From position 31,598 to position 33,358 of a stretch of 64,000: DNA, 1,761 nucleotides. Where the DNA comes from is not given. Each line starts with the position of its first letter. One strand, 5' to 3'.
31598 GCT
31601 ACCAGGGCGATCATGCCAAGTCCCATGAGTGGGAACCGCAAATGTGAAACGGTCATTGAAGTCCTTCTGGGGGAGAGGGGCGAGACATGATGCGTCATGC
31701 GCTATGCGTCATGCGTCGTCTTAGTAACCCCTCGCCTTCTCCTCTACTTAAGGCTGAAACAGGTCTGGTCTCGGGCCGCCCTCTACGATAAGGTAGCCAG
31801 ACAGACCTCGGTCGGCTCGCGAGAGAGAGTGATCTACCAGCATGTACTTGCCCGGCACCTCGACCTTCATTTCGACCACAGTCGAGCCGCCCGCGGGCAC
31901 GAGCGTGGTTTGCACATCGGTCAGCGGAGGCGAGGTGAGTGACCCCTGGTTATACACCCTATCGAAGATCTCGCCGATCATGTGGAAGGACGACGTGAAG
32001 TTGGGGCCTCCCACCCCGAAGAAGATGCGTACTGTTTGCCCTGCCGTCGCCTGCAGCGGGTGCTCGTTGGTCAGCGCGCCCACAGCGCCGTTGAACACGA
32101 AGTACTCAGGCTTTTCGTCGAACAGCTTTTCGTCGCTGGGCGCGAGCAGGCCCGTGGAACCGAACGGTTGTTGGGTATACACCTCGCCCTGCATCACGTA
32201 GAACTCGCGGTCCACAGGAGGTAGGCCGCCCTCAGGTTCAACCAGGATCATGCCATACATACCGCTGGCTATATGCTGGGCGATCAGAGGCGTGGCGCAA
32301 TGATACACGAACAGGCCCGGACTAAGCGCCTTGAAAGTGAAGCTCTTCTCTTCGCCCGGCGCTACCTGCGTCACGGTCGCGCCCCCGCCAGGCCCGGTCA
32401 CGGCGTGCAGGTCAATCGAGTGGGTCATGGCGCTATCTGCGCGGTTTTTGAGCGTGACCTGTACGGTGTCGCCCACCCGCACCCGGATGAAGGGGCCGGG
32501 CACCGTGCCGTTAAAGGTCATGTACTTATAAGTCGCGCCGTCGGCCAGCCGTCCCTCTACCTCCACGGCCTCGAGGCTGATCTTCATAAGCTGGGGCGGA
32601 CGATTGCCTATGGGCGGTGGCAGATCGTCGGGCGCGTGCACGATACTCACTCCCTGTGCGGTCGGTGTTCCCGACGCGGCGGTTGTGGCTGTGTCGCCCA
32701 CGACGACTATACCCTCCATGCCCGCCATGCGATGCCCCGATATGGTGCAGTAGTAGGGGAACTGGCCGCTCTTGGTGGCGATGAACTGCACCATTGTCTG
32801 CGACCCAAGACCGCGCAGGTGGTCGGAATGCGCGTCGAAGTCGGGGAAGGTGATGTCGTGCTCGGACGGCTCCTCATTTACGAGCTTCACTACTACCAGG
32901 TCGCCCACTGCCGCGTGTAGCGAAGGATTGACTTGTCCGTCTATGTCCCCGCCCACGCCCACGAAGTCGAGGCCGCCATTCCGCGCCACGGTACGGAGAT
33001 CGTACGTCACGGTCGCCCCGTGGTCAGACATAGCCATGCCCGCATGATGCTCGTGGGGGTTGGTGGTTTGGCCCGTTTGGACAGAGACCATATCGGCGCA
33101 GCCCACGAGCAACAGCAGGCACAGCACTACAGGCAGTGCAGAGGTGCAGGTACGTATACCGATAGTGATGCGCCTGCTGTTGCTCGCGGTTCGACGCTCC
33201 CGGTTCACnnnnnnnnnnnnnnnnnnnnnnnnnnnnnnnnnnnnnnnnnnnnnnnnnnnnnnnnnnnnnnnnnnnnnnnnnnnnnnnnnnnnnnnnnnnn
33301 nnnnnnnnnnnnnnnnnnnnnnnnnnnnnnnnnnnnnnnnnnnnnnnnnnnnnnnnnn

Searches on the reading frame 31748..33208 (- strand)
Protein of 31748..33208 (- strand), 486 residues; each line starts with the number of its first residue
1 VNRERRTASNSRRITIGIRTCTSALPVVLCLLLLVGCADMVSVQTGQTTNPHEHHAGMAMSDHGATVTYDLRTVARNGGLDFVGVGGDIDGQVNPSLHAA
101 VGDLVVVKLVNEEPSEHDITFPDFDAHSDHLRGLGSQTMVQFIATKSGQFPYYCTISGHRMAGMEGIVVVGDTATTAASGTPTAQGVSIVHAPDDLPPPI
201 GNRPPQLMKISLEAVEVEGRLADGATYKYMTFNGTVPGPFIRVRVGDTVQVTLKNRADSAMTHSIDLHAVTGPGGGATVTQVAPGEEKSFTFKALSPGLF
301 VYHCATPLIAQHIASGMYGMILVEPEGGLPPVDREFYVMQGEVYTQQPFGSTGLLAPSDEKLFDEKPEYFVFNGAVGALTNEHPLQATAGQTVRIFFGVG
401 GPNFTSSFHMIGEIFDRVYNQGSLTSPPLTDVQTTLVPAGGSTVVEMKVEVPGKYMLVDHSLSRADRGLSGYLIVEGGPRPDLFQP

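Call 63: search_protein_families(library=pfam, proteins=[window:31748-33208:-], max_evalue=0.00001)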
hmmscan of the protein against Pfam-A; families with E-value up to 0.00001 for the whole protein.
window:31748-33208:- (486 aa): 4 families
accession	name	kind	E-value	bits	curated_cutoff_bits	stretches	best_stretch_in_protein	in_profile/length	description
PF07732.21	Cu-oxidase_3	-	5.9e-20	71.9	21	1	223-326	11-117/119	Multicopper oxidase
PF07731.20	Cu-oxidase_2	-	5.3e-18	65.5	20.4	1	236-326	30-136/137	Multicopper oxidase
PF00127.26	Copper-bind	-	4.4e-09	37.1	21.2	0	127-170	59-98/99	Copper binding proteins, plastocyanin/azurin family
PF13473.12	Cupredoxin_1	-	3.6e-08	33.8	27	0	241-305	37-93/104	Cupredoxin-like domain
